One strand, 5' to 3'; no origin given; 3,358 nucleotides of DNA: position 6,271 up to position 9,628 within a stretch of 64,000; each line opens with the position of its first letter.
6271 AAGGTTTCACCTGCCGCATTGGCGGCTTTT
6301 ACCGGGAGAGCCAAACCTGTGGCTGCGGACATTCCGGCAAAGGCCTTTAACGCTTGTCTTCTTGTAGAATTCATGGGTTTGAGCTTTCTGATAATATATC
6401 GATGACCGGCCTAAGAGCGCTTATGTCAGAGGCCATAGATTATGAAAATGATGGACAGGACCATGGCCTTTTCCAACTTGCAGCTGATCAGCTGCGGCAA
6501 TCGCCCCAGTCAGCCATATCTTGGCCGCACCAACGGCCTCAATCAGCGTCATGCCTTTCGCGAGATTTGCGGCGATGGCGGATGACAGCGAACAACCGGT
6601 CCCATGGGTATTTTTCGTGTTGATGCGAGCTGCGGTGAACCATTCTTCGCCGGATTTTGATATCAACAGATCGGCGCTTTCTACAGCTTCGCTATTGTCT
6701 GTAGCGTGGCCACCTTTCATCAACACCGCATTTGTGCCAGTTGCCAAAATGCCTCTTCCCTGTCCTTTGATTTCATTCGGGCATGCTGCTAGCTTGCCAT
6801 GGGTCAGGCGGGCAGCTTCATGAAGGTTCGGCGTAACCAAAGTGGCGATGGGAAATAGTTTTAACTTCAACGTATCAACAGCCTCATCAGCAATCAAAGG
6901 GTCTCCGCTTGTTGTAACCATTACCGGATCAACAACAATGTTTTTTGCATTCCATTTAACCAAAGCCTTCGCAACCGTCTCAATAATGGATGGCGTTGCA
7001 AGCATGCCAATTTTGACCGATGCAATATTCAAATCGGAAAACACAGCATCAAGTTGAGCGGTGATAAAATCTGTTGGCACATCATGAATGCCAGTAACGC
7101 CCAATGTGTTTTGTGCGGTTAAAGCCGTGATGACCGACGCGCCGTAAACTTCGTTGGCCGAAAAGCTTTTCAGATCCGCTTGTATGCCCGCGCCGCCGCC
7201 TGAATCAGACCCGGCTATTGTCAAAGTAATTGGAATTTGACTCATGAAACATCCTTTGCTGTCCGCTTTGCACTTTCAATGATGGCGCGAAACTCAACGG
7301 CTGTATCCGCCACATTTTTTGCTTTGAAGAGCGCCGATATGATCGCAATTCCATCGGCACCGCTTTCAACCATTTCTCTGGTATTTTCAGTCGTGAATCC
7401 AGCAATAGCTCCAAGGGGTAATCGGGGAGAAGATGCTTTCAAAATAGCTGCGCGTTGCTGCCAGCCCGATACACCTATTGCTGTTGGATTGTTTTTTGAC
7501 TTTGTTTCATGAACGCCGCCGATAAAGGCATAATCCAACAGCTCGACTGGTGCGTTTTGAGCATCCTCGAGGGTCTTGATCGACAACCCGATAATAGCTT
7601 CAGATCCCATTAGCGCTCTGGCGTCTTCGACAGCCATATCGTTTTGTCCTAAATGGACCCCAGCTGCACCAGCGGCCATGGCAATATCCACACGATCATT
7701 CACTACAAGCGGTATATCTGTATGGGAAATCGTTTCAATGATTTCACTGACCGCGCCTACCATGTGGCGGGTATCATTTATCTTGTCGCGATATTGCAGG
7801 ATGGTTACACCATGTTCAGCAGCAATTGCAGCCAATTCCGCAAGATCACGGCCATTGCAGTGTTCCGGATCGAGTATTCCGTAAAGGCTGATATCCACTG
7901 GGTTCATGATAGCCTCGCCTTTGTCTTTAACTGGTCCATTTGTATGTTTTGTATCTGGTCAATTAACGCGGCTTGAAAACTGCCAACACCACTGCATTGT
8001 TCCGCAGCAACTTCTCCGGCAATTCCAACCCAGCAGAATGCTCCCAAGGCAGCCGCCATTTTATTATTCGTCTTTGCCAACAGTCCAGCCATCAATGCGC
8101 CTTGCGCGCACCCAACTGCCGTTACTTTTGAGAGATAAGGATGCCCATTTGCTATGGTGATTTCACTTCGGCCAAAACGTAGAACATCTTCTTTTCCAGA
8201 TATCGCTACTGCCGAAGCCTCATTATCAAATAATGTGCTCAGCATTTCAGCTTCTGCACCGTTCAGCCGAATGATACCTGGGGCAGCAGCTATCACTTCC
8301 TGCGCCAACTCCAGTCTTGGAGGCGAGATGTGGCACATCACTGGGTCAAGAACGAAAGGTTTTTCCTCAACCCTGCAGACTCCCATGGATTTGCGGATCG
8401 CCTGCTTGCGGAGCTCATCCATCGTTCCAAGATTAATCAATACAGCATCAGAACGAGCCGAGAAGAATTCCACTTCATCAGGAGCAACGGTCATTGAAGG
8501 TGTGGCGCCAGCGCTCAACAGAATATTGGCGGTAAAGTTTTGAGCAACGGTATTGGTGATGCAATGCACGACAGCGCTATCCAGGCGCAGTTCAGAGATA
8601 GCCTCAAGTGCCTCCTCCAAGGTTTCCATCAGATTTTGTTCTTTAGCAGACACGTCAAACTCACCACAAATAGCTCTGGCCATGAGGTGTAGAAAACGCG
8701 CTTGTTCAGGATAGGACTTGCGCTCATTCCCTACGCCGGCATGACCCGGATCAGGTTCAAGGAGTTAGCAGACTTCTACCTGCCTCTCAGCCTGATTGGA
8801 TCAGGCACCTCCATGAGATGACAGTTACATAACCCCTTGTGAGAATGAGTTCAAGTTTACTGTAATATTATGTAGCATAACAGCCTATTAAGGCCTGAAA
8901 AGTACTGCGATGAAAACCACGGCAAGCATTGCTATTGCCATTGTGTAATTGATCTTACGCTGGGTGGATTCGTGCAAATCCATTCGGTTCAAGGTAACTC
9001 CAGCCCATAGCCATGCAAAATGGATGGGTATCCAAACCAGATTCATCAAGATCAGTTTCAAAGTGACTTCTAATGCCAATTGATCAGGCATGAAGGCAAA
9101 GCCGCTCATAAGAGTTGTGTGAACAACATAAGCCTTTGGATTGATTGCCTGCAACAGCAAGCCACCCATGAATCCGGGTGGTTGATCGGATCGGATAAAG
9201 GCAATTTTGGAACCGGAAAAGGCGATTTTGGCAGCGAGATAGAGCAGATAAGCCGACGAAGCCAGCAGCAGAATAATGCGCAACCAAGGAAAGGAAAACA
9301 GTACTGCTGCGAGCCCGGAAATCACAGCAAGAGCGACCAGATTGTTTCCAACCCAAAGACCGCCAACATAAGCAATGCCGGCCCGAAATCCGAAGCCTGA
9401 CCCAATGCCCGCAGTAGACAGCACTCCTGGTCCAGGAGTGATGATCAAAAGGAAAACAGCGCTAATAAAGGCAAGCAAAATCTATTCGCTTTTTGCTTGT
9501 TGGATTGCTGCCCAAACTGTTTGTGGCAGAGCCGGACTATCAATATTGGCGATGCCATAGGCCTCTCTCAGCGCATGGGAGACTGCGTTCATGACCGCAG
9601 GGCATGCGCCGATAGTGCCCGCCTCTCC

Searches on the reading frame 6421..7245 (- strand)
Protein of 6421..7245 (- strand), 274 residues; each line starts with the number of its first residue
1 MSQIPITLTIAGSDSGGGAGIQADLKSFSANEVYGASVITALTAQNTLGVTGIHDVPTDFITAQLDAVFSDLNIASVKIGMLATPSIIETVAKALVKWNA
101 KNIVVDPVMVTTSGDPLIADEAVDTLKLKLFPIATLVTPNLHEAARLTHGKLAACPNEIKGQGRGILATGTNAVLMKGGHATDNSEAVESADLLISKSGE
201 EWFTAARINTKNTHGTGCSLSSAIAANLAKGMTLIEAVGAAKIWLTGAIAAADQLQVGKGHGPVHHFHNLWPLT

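Call 56: search_protein_families(library=pfam, proteins=[window:6421-7245:-], max_evalue=0.001)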
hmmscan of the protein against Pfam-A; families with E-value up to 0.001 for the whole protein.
window:6421-7245:- (274 aa): 2 families
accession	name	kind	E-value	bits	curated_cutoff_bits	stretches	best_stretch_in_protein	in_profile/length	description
PF08543.17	Phos_pyr_kin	-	7.5e-92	307.6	27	1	14-265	1-246/246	Phosphomethylpyrimidine kinase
PF00294.29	PfkB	-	2.8e-08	33.9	25.8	1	91-241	146-282/302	pfkB family carbohydrate kinase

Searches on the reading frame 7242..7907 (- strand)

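Call 56: search_protein_families(library=pfam, proteins=[window:7242-7907:-], max_evalue=0.001)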
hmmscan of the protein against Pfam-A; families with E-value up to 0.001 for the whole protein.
window:7242-7907:- (221 aa): 1 family
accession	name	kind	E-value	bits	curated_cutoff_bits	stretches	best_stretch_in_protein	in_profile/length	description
PF02581.23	TMP-TENI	-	9.6e-51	172.1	27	1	8-193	1-180/180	Thiamine monophosphate synthase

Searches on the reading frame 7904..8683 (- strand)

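Call 56: search_protein_families(library=pfam, proteins=[window:7904-8683:-], max_evalue=0.001)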
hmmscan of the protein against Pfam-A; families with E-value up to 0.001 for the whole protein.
window:7904-8683:- (259 aa): 1 family
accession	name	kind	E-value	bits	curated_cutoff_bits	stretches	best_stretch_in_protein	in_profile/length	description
PF02110.20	HK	-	4e-48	164.4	27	2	29-148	1-121/247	Hydroxyethylthiazole kinase family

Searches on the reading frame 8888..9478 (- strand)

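Call 56: search_protein_families(library=pfam, proteins=[window:8888-9478:-], max_evalue=0.001)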
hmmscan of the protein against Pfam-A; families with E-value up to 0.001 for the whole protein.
window:8888-9478:- (196 aa): 1 family
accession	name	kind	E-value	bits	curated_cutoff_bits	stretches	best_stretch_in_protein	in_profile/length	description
PF01810.24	LysE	-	5.2e-10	39.6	25.6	1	11-187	3-185/193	LysE type translocator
